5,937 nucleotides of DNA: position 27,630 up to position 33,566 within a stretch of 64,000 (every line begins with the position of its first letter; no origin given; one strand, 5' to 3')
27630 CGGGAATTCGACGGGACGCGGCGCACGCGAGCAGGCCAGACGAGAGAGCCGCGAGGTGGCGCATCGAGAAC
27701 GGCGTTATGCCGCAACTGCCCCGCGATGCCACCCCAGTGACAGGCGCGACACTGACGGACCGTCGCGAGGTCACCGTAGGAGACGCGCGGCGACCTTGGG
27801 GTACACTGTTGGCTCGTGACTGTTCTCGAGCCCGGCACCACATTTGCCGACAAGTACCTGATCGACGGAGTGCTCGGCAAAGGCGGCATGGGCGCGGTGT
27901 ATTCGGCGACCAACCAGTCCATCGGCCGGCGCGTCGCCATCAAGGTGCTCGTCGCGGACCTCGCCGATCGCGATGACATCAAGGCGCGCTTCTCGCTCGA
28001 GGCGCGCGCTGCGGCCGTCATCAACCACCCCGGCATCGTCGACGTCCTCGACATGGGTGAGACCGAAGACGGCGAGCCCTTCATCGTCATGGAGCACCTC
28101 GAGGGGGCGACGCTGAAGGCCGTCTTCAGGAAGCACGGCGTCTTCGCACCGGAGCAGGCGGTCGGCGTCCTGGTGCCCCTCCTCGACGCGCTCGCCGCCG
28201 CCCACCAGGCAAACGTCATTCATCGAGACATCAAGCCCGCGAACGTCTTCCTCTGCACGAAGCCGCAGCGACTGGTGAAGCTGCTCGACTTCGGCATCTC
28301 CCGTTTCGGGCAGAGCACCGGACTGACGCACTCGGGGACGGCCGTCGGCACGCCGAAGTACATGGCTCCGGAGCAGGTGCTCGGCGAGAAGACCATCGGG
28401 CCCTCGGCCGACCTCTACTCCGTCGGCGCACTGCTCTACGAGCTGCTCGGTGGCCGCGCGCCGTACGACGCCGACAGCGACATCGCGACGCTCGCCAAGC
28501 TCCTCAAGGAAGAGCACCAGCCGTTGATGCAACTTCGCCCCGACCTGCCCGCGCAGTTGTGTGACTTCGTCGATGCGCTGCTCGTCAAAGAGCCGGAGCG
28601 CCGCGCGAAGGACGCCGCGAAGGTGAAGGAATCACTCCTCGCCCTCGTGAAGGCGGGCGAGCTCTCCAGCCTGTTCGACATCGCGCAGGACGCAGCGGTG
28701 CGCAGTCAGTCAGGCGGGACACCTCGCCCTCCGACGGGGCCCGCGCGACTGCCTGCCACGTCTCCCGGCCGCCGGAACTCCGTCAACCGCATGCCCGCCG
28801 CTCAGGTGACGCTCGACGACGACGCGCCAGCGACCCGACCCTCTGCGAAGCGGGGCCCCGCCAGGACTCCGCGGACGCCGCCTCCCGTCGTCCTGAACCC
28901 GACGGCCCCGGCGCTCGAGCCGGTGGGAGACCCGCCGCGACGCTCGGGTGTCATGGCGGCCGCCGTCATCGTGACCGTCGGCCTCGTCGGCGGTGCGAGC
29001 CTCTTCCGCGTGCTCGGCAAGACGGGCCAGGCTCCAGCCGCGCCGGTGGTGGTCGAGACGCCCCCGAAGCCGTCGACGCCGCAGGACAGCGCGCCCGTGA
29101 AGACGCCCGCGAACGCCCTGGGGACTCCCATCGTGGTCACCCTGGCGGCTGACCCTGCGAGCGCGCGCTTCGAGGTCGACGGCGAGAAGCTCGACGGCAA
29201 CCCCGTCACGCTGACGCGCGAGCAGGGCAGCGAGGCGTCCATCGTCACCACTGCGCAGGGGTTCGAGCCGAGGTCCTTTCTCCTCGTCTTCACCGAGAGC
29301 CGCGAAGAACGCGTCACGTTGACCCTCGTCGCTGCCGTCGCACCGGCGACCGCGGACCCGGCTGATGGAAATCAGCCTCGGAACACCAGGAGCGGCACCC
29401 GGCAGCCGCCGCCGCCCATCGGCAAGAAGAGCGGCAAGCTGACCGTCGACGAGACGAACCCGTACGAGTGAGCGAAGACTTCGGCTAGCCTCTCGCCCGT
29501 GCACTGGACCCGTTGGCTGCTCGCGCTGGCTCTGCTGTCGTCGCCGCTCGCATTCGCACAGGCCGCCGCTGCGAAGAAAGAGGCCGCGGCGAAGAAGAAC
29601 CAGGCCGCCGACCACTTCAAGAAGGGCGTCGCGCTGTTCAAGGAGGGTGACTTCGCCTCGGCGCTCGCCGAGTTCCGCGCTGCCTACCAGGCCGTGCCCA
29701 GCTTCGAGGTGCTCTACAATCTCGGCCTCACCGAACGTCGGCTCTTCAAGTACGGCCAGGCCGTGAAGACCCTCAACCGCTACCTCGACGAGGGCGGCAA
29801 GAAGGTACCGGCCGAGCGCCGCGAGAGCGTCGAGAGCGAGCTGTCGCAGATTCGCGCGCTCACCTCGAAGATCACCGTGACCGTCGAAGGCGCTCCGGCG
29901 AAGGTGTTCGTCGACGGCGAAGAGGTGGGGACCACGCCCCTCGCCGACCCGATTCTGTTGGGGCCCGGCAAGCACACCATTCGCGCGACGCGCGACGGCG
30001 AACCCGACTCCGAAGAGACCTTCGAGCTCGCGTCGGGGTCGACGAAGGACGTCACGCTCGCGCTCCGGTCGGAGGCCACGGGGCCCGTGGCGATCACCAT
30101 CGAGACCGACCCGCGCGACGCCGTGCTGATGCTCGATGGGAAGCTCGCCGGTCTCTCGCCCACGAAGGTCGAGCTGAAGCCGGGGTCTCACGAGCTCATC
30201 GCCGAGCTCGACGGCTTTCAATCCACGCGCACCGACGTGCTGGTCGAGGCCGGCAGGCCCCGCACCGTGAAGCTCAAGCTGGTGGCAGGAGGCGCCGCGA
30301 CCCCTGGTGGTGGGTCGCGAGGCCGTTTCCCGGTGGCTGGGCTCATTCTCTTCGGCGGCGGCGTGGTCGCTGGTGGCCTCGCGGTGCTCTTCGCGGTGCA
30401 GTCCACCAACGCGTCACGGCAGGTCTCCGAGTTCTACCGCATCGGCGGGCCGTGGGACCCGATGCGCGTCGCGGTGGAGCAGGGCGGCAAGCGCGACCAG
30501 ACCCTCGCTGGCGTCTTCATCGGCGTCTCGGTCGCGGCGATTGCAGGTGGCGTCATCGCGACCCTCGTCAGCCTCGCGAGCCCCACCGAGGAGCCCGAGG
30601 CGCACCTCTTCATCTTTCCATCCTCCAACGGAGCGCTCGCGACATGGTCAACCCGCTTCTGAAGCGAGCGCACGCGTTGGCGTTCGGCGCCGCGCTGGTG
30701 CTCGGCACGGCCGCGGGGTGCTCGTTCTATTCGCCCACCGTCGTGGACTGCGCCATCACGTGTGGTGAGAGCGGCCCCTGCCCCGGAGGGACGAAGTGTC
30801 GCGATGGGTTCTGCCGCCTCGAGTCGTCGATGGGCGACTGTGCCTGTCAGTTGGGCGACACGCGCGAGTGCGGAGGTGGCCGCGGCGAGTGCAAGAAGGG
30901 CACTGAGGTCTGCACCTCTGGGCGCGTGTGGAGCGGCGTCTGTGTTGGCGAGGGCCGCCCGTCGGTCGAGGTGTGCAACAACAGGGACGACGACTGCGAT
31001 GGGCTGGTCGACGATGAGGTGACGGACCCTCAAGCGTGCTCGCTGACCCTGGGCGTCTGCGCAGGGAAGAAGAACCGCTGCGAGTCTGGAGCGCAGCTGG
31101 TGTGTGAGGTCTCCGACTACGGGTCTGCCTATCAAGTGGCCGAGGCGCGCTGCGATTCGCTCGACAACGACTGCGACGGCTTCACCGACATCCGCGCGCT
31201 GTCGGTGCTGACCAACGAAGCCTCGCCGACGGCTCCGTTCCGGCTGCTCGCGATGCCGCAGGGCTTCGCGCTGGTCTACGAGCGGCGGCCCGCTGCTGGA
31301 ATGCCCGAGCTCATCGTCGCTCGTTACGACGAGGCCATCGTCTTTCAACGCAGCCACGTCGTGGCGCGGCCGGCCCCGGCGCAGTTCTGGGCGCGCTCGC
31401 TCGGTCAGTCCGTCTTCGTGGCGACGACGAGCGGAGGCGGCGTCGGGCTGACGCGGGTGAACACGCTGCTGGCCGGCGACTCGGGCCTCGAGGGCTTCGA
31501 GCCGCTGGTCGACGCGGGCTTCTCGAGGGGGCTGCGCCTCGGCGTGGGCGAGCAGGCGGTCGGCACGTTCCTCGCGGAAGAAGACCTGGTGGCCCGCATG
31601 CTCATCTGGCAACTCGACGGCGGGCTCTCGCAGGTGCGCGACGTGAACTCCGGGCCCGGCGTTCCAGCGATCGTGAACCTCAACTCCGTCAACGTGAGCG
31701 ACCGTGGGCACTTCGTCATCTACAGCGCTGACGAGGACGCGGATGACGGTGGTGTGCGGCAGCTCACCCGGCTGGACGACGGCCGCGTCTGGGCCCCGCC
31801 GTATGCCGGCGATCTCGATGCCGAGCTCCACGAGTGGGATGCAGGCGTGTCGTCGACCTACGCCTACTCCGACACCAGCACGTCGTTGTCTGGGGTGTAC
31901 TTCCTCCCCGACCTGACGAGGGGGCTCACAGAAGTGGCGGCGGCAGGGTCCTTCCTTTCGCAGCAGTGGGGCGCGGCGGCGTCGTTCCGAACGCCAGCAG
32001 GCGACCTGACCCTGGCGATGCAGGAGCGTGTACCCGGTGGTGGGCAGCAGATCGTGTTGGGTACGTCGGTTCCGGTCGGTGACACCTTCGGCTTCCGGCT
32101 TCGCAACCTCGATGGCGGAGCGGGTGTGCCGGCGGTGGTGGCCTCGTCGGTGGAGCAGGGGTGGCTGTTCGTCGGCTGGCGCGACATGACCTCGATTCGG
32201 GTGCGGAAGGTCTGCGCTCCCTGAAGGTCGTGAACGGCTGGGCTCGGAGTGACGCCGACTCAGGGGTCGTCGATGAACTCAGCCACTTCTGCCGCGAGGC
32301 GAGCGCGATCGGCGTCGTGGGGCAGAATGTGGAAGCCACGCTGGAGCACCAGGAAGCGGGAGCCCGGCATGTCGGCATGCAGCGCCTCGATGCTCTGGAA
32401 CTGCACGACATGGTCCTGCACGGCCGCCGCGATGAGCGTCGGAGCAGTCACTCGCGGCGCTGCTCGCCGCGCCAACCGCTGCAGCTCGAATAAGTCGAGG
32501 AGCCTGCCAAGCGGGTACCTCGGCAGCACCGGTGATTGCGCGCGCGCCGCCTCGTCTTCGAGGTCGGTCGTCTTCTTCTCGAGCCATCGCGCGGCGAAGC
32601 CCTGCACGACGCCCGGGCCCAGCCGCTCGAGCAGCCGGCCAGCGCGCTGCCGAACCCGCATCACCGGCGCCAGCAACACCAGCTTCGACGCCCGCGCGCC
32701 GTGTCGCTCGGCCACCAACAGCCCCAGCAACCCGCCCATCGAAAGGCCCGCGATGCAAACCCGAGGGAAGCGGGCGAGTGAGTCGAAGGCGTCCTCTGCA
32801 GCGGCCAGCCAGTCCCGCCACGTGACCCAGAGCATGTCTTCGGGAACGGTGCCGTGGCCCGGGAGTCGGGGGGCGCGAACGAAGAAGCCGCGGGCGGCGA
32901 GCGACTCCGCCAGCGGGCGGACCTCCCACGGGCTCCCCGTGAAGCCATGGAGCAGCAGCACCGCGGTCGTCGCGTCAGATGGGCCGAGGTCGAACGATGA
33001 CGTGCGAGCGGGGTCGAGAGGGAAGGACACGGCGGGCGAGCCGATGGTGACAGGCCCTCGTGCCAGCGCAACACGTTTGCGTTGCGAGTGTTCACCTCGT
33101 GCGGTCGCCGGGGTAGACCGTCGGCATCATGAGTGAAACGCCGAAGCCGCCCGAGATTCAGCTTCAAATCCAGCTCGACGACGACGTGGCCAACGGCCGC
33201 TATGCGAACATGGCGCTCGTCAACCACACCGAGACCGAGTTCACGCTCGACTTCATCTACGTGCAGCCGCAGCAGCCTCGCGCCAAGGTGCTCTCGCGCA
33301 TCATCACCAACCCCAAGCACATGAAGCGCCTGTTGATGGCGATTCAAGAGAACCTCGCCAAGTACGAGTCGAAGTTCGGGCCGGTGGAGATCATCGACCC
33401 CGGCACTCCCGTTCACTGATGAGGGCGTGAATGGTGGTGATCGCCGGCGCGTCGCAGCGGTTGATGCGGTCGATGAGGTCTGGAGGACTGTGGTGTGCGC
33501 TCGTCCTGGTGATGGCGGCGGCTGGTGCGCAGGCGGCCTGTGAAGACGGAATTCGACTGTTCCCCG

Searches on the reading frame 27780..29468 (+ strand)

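Call 16: search_protein_families(library=pfam, proteins=[window:27780-29468:+], max_evalue=0.001)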
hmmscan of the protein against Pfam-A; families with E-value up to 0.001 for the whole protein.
window:27780-29468:+ (563 aa): 3 families
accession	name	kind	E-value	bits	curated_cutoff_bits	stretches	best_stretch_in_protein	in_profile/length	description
PF00069.31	Pkinase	-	9.4e-48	163.3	31.7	1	29-277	4-253/263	Protein kinase domain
PF07714.23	PK_Tyr_Ser-Thr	-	1.3e-26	93.9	23.1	1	31-277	6-250/258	Protein tyrosine and serine/threonine kinase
PF01636.29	APH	-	0.00044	20.5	23.2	0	135-177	159-200/239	Phosphotransferase enzyme family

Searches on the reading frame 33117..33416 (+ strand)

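Call 68: search_protein_families(library=pfam, proteins=[window:33117-33416:+], max_evalue=0.0001)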
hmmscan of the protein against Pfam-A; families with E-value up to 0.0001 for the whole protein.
window:33117-33416:+ (100 aa): 1 family
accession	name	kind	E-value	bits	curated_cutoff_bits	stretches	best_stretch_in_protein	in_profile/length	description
PF11950.13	DUF3467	-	2.8e-28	98.2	25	1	14-90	13-90/92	Protein of unknown function (DUF3467)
